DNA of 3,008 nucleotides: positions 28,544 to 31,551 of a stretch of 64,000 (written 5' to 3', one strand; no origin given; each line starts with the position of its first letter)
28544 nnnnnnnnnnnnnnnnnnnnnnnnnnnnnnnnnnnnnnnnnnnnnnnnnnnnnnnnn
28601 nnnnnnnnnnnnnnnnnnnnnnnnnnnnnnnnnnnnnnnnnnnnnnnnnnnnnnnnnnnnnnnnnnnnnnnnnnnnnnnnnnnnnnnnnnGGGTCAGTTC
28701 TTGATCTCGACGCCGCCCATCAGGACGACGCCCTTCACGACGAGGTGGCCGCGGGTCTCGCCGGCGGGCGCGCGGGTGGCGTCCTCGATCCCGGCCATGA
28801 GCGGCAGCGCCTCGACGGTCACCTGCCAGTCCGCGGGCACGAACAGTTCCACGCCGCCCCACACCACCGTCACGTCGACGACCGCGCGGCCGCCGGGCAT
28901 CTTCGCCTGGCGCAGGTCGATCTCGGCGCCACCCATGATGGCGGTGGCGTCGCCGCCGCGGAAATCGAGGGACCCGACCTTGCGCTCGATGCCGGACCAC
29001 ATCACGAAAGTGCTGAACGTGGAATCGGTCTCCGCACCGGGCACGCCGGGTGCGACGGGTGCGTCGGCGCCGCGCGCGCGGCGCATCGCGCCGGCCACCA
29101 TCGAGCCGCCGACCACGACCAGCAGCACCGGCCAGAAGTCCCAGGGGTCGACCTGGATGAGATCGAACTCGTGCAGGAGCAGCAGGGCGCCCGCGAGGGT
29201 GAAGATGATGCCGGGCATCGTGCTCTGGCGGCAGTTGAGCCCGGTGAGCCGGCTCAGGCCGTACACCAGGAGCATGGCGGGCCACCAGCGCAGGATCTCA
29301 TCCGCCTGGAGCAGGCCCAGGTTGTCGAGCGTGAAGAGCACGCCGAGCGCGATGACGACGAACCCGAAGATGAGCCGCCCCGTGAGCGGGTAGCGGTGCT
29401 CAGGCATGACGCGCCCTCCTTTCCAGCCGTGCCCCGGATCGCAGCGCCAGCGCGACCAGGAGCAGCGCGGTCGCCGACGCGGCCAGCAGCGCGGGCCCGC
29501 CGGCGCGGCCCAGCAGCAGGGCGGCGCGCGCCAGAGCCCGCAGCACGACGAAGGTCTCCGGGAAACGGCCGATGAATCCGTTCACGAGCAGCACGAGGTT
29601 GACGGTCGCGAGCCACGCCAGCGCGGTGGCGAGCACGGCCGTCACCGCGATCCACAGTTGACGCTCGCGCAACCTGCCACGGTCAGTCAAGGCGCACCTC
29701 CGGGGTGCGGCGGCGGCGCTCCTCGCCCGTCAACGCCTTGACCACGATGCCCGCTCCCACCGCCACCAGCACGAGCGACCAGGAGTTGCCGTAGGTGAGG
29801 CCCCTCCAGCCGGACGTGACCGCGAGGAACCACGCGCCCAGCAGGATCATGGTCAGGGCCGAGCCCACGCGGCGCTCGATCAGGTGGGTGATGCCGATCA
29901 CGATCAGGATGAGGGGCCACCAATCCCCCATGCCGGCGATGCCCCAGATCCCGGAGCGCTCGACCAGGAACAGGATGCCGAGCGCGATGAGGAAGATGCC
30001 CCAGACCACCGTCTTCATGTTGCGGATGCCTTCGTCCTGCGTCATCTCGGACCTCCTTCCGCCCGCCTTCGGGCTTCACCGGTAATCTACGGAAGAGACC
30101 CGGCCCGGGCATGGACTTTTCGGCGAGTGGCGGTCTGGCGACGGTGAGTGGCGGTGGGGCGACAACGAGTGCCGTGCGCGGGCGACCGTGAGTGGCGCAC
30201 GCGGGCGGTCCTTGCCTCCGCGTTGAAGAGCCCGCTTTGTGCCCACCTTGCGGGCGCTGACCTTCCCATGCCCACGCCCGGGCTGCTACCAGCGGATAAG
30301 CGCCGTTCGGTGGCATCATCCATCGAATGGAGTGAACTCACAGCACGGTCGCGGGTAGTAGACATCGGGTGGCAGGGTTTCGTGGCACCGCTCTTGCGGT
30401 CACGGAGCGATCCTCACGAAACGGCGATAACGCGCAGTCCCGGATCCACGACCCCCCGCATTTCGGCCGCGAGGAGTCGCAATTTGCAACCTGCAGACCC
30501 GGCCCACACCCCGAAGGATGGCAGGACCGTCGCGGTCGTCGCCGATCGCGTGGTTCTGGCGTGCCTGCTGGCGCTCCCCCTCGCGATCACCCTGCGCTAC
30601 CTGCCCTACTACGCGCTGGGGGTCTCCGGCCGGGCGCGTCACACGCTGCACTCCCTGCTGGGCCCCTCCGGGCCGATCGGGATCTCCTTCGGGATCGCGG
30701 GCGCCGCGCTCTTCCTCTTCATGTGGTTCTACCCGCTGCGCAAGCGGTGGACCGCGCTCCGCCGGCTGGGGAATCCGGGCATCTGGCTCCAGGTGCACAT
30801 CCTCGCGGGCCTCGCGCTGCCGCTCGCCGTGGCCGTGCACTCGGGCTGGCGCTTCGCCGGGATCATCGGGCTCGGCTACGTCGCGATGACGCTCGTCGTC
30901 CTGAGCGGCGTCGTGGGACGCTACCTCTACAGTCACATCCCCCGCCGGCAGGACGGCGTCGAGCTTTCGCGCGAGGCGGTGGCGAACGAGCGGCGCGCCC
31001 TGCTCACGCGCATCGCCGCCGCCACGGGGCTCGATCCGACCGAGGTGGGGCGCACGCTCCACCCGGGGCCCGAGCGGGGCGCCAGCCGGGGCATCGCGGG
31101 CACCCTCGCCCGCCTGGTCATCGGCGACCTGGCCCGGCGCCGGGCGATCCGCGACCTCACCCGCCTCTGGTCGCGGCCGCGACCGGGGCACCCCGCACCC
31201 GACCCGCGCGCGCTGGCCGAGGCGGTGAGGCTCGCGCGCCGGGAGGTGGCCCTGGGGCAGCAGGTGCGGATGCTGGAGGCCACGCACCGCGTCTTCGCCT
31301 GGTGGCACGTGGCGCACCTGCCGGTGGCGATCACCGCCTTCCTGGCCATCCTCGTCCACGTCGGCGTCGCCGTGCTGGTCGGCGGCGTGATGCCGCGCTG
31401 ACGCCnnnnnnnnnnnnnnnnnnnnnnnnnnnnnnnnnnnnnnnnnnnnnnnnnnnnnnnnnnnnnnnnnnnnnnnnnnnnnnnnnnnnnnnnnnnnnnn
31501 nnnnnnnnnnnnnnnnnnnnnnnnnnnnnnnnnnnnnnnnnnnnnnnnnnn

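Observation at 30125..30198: Four 9-bp direct repeats at about 21-bp spacing upstream of the LytTR two-component operon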

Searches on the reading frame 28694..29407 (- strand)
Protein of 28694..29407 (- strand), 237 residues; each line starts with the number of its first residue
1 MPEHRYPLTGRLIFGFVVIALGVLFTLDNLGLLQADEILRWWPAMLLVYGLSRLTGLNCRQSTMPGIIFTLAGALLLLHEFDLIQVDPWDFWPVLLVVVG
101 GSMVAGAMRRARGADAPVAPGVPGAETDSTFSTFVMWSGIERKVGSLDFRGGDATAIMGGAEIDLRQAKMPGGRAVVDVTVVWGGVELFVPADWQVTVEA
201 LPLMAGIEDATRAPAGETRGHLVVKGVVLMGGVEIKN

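Call 6: search_protein_families(library=pfam, proteins=[window:28694-29407:-], max_evalue=0.01)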
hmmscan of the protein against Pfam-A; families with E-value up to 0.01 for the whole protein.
window:28694-29407:- (237 aa): 3 families
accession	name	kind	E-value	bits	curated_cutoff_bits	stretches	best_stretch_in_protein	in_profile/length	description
PF18917.5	LiaI-LiaF-like_TM1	-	1.9e-20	73.1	27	2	65-103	3-41/42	LiaI-LiaF-like transmembrane region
PF22570.1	LiaF-TM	-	5e-15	56.6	27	1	13-107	1-94/98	LiaF transmembrane domain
PF09922.15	LiaF-like_C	-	1.7e-07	31.5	29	1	150-205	15-70/114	Cell wall-active antibiotics response LiaF, C-terminal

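Call 38: search_protein_families(library=ncbifam, proteins=[window:28694-29407:-], max_evalue=0.001)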
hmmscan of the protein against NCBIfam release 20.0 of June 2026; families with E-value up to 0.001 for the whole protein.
window:28694-29407:- (237 aa): 1 family
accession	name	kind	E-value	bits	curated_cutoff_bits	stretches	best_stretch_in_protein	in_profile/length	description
NF040535.1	LiaF_C_term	equivalog_domain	2.2e-05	24.5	57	1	156-203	8-55/103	cell wall-active antibiotics response protein LiaF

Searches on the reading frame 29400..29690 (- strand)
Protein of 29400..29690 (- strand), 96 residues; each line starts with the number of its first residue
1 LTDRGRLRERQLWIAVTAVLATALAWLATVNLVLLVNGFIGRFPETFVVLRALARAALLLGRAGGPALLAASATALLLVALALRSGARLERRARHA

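Call 6: search_protein_families(library=pfam, proteins=[window:29400-29690:-], max_evalue=0.01)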
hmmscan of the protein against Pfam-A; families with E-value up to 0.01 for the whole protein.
window:29400-29690:- (96 aa): 0 families

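Call 38: search_protein_families(library=ncbifam, proteins=[window:29400-29690:-], max_evalue=0.001)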
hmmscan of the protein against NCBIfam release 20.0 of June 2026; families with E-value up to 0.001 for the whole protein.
window:29400-29690:- (96 aa): 0 families

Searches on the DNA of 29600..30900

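Call 44: search_rna_families(source=window, start=29600, end=30900, threshold=evalue, max_evalue=1)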
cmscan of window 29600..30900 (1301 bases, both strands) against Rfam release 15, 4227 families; matches with E-value up to 1: 1.
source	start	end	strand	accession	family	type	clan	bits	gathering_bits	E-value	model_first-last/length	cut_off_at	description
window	29893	29964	-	RF03253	mir-4654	Gene; miRNA;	-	20.7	87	0.45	1-76/76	no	mir-4654 microRNA precursor family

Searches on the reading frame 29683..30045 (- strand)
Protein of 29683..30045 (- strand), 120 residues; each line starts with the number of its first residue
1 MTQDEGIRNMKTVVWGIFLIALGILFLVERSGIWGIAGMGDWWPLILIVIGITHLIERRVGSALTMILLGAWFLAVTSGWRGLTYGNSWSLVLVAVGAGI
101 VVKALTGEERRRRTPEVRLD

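Call 6: search_protein_families(library=pfam, proteins=[window:29683-30045:-], max_evalue=0.01)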
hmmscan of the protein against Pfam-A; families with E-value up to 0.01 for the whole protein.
window:29683-30045:- (120 aa): 3 families
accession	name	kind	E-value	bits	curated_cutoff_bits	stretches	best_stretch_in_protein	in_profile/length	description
PF22570.1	LiaF-TM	-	6.4e-13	49.8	27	1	14-104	1-94/98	LiaF transmembrane domain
PF18917.5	LiaI-LiaF-like_TM1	-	1.8e-12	47.6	27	2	13-52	1-39/42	LiaI-LiaF-like transmembrane region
PF07698.17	7TM-7TMR_HD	-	0.00079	19.9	29.4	1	17-112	39-124/190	7TM receptor with intracellular HD hydrolase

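Call 13: find_encoding_contigs(protein=window:29683-30045:-, flank=3000, max_places=6)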
Protein window:29683-30045:- (120 aa): 5 contigs read that carry it; 4 places shown.
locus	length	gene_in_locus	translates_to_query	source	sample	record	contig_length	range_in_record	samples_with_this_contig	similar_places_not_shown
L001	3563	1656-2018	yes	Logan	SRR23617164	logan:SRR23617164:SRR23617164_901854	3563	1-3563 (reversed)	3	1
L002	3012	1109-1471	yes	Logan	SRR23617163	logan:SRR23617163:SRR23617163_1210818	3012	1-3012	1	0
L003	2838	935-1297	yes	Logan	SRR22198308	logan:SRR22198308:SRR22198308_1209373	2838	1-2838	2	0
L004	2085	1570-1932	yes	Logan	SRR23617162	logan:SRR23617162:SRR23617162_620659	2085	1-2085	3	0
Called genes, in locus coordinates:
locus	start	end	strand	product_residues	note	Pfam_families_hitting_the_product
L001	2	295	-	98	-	?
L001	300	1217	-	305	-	-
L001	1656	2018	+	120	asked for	PF18917:LiaI-LiaF-like_TM1, PF22570:LiaF-TM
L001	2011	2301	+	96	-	-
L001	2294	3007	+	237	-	PF18917:LiaI-LiaF-like_TM1, PF22570:LiaF-TM, PF18917:LiaI-LiaF-like_TM1, PF09922:LiaF-like_C (weak)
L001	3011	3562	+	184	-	?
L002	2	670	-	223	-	?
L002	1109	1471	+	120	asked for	PF18917:LiaI-LiaF-like_TM1, PF22570:LiaF-TM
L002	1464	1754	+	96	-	-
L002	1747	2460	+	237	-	PF18917:LiaI-LiaF-like_TM1, PF22570:LiaF-TM, PF18917:LiaI-LiaF-like_TM1, PF09922:LiaF-like_C (weak)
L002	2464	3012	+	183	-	?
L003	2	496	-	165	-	?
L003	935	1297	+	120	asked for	PF18917:LiaI-LiaF-like_TM1, PF22570:LiaF-TM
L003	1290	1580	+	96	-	-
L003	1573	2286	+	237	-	PF18917:LiaI-LiaF-like_TM1, PF22570:LiaF-TM, PF18917:LiaI-LiaF-like_TM1, PF09922:LiaF-like_C (weak)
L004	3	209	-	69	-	?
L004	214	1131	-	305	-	-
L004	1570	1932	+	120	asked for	PF18917:LiaI-LiaF-like_TM1, PF22570:LiaF-TM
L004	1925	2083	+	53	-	?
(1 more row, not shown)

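Call 26: find_related_loci(query=A3, collection=metagenome_contigs, flank=3500)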
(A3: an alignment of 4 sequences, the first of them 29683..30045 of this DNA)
Query A3 (120 aa) in metagenome_contigs; peptide patterns used: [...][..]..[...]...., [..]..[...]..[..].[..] (x = any residue, [..] = any of these).
374 stretches matched a pattern; 29 encode a relative of the query (tblastn E <= 1e-3); 29 distinct loci.
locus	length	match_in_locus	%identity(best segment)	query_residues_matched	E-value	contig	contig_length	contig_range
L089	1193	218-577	90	1-120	1e-72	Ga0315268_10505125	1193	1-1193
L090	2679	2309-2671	83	1-120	3e-61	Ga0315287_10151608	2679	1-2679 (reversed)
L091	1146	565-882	88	1-106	2e-62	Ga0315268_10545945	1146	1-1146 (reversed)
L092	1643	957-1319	79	1-120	4e-60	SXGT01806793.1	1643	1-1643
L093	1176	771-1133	83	1-120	3e-61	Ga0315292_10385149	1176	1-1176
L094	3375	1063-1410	79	1-116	2e-57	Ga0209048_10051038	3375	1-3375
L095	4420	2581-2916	82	1-112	3e-57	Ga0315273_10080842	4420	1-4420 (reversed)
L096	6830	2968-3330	80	1-120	6e-57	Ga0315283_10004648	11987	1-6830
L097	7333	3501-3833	78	1-111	1e-53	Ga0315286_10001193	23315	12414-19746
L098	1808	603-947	74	1-116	3e-54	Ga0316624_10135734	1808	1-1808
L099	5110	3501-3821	82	1-107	2e-52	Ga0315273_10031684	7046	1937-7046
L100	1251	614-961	71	1-116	2e-53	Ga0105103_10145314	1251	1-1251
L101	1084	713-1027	80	1-105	2e-51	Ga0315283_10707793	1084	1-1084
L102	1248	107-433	68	1-109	2e-48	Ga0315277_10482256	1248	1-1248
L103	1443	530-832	71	9-109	1e-43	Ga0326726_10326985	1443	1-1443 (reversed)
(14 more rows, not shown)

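Call 38: search_protein_families(library=ncbifam, proteins=[window:29683-30045:-], max_evalue=0.001)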
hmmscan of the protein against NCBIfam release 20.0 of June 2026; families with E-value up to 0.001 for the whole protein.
window:29683-30045:- (120 aa): 0 families

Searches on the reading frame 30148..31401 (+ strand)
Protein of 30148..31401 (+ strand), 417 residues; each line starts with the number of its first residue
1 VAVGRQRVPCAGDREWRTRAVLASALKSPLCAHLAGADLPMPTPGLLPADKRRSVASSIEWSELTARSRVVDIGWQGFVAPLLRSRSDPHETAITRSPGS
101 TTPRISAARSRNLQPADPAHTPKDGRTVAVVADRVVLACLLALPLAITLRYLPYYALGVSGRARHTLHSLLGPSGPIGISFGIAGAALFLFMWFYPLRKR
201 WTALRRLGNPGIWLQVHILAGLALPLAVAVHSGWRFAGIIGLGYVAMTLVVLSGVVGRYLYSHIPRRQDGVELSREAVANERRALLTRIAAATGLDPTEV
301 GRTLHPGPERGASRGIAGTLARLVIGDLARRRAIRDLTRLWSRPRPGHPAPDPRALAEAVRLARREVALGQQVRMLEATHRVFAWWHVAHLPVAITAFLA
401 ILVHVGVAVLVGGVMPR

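Call 6: search_protein_families(library=pfam, proteins=[window:30148-31401:+], max_evalue=0.01)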
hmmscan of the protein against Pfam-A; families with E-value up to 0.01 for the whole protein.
window:30148-31401:+ (417 aa): 0 families
